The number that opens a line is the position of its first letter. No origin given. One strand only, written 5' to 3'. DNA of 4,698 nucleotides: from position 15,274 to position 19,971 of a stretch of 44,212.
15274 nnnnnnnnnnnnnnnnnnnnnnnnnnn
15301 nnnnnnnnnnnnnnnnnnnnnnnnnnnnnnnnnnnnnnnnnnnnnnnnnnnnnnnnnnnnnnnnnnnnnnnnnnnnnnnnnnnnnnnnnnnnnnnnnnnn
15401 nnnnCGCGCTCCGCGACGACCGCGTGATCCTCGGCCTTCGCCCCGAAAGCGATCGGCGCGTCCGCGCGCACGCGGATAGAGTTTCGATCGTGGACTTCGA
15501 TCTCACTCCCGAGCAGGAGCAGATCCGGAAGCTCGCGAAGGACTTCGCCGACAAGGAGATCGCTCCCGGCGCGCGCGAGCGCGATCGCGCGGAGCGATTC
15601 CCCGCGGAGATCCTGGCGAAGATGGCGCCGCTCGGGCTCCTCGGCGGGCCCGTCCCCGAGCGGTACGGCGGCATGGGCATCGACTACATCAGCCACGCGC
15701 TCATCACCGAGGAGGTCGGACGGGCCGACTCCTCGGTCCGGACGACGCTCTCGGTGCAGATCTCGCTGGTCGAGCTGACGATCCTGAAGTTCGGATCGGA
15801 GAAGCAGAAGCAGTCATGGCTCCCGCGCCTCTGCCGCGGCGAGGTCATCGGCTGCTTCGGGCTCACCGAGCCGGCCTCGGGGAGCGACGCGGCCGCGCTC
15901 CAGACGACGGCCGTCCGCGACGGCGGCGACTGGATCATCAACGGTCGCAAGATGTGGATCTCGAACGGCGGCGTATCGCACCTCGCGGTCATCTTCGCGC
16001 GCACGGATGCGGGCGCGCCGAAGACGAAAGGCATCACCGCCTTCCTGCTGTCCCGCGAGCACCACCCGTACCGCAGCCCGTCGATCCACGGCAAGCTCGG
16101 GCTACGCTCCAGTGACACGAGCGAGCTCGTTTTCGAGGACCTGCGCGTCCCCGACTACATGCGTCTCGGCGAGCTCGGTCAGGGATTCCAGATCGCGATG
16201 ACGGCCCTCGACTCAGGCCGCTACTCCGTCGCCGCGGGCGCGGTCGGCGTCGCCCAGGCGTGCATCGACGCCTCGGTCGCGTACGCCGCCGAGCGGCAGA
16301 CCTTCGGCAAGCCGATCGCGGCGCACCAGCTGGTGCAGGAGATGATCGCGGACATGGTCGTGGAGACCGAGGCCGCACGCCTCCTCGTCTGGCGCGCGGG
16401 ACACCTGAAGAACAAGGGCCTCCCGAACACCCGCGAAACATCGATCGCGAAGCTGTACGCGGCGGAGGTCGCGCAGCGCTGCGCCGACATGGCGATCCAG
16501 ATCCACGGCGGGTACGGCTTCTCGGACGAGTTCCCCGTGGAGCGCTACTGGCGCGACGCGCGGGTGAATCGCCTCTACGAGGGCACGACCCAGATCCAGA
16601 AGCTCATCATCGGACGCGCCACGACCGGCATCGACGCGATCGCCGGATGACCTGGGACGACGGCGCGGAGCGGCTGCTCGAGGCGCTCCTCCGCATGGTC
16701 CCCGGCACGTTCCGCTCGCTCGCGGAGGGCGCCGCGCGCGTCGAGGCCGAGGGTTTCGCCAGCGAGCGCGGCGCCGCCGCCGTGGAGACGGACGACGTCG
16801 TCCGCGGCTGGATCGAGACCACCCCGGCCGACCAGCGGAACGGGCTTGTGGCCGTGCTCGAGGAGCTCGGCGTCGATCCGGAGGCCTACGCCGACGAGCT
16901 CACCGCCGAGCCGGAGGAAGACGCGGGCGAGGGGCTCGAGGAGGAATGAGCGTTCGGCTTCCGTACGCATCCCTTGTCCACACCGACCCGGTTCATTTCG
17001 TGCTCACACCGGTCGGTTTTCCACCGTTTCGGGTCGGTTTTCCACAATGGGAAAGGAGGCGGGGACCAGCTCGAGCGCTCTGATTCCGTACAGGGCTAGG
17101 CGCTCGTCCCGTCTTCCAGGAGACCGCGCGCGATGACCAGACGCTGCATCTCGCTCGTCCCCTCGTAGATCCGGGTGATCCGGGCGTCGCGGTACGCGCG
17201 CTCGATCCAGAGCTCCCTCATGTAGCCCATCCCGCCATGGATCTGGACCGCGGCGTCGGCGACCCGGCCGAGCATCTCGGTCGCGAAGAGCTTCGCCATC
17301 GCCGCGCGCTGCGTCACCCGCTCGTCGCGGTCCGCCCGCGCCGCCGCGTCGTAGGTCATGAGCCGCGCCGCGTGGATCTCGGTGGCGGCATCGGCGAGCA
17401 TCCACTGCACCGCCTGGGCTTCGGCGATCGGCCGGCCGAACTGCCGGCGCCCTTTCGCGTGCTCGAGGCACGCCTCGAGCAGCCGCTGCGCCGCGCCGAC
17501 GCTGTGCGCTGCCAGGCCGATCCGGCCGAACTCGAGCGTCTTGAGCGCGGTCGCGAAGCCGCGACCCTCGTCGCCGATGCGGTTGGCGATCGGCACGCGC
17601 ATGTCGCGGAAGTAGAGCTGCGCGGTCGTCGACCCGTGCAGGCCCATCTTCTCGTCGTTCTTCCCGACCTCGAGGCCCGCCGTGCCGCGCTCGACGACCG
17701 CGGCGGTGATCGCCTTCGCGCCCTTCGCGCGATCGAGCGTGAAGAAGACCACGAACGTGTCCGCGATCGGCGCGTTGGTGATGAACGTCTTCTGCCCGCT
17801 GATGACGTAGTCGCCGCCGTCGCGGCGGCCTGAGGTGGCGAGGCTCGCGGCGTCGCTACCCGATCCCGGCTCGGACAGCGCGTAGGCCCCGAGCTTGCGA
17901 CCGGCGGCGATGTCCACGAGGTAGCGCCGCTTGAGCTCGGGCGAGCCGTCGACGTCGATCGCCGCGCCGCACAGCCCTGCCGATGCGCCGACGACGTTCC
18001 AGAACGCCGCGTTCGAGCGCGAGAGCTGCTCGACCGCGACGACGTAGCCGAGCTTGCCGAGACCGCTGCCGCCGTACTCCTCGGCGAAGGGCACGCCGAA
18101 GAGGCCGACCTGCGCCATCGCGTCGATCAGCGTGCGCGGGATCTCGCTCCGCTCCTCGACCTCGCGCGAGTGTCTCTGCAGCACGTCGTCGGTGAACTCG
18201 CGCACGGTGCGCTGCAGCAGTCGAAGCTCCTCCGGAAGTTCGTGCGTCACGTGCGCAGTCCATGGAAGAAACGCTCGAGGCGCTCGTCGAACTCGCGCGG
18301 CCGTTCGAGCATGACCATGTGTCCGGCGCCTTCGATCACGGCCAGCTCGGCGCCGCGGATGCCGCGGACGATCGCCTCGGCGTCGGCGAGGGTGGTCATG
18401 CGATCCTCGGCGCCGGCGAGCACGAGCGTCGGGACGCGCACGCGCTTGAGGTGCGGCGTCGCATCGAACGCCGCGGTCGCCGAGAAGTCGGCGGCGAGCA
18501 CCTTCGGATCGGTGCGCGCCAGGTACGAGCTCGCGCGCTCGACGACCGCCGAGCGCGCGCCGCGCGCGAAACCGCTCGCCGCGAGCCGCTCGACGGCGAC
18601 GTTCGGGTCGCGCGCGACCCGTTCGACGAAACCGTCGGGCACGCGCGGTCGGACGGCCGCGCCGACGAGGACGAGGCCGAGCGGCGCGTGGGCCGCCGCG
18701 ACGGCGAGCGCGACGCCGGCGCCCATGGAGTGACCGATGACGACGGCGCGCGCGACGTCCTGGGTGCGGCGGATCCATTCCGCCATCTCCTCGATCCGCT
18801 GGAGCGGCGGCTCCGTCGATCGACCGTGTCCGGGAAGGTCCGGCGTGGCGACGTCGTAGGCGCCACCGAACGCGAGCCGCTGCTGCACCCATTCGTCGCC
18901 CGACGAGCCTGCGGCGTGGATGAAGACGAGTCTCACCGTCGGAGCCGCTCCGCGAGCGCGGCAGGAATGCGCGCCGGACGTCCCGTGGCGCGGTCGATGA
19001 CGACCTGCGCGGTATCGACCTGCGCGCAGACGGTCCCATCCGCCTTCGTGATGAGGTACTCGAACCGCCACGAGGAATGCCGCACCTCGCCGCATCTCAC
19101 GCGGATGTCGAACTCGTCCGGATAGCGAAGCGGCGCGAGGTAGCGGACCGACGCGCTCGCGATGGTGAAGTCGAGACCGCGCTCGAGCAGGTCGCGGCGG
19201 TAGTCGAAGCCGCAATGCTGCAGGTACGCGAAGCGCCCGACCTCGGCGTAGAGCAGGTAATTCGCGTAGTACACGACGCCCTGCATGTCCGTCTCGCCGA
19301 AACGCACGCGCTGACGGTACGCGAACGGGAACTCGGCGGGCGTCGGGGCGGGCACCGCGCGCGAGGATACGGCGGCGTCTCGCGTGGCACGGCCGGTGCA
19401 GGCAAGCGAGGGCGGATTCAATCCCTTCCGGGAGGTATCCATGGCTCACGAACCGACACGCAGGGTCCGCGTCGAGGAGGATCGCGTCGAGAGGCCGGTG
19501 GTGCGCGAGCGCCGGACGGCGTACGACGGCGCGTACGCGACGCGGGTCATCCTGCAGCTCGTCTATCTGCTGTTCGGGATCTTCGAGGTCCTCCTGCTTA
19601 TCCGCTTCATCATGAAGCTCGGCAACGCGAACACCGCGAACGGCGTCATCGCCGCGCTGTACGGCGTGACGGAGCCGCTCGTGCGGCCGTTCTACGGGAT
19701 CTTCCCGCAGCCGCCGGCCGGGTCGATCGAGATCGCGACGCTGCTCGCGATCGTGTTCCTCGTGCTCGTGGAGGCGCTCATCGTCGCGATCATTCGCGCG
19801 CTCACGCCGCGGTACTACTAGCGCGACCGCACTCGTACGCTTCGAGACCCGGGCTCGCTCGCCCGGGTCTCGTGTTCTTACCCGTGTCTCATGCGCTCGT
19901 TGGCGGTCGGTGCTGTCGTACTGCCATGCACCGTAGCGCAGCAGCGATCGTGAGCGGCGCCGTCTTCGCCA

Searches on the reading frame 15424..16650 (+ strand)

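Call 42: search_protein_families(library=pfam, proteins=[window:15424-16650:+], max_evalue=0.0001)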
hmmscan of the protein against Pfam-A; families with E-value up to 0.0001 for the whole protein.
window:15424-16650:+ (408 aa): 4 families
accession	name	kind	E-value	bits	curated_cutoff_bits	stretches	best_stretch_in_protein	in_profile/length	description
PF00441.29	Acyl-CoA_dh_1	-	8.6e-55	185.4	22.4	1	252-399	1-148/150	Acyl-CoA dehydrogenase, C-terminal domain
PF02771.21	Acyl-CoA_dh_N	-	1.5e-39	135.3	22.9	1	28-140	1-113/113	Acyl-CoA dehydrogenase, N-terminal domain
PF08028.16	Acyl-CoA_dh_2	-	2.3e-24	86.6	22.7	1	269-388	3-132/134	Acyl-CoA dehydrogenase, C-terminal domain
PF02770.24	Acyl-CoA_dh_M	-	5.8e-24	84.5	33.3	1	144-239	1-96/97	Acyl-CoA dehydrogenase, middle domain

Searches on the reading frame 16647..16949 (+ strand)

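Call 42: search_protein_families(library=pfam, proteins=[window:16647-16949:+], max_evalue=0.0001)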
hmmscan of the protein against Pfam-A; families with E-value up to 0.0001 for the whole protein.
window:16647-16949:+ (100 aa): 1 family
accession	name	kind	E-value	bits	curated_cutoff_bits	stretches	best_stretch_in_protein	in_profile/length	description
PF11084.13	DUF2621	-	4.9e-09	36.7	27.7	1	2-82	56-136/139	Protein of unknown function (DUF2621)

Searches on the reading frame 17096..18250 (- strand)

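Call 42: search_protein_families(library=pfam, proteins=[window:17096-18250:-], max_evalue=0.0001)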
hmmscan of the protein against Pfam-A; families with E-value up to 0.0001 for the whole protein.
window:17096-18250:- (384 aa): 5 families
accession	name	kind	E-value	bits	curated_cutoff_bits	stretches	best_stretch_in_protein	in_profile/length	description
PF00441.29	Acyl-CoA_dh_1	-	1.7e-52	178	22.4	1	229-378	1-150/150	Acyl-CoA dehydrogenase, C-terminal domain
PF02771.21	Acyl-CoA_dh_N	-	1.4e-28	100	22.9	1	7-117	2-112/113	Acyl-CoA dehydrogenase, N-terminal domain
PF02770.24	Acyl-CoA_dh_M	-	3.5e-24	85.2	33.3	1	122-217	1-97/97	Acyl-CoA dehydrogenase, middle domain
PF08028.16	Acyl-CoA_dh_2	-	4.9e-23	82.3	22.7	1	244-366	1-133/134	Acyl-CoA dehydrogenase, C-terminal domain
PF22924.1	ACOX_C_alpha1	-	9.6e-05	22.7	27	0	275-377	62-168/169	Acyl-CoA oxidase, C-alpha1 domain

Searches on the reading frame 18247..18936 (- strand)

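Call 42: search_protein_families(library=pfam, proteins=[window:18247-18936:-], max_evalue=0.0001)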
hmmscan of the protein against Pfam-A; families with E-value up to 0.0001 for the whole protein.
window:18247-18936:- (229 aa): 6 families
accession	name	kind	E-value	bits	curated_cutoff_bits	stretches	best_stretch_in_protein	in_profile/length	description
PF12697.13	Abhydrolase_6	-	1.2e-27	98.4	26.3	1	3-216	1-214/217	Alpha/beta hydrolase family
PF00561.26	Abhydrolase_1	-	7e-21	75.4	25.8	1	3-213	3-245/245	alpha/beta hydrolase fold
PF12146.15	Hydrolase_4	-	2.5e-17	63.4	27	1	27-212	32-238/239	Serine aminopeptidase, S33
PF00975.26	Thioesterase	-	1.1e-06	29.5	26.4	1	4-210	4-211/226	Thioesterase domain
PF20408.4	Abhydrolase_11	-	2.3e-06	27.9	27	0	48-92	61-106/193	Alpha/beta hydrolase domain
PF12740.14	PETase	-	3.4e-05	23.8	28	0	53-84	116-147/263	PET hydrolase-like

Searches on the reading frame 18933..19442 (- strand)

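Call 42: search_protein_families(library=pfam, proteins=[window:18933-19442:-], max_evalue=0.0001)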
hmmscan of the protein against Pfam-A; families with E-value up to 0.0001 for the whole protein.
window:18933-19442:- (169 aa): 2 families
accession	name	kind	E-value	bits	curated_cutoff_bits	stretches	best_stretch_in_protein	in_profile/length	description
PF13279.12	4HBT_2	-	8.9e-23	81.5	25.5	1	46-167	1-122/122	Thioesterase-like superfamily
PF03061.28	4HBT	-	6.4e-14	52.5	20.6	1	54-140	1-79/79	Thioesterase superfamily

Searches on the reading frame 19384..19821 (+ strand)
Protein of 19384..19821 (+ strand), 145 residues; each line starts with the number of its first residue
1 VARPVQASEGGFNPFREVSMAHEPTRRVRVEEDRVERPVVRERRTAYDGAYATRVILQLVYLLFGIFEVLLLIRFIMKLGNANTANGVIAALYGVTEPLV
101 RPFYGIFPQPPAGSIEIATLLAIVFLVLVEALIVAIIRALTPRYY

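Call 42: search_protein_families(library=pfam, proteins=[window:19384-19821:+], max_evalue=0.0001)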
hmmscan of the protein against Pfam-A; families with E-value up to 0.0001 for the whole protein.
window:19384-19821:+ (145 aa): 1 family
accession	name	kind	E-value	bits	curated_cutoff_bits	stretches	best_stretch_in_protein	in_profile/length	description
PF02325.22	YGGT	-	4e-11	43.6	27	1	61-132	1-69/70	YGGT family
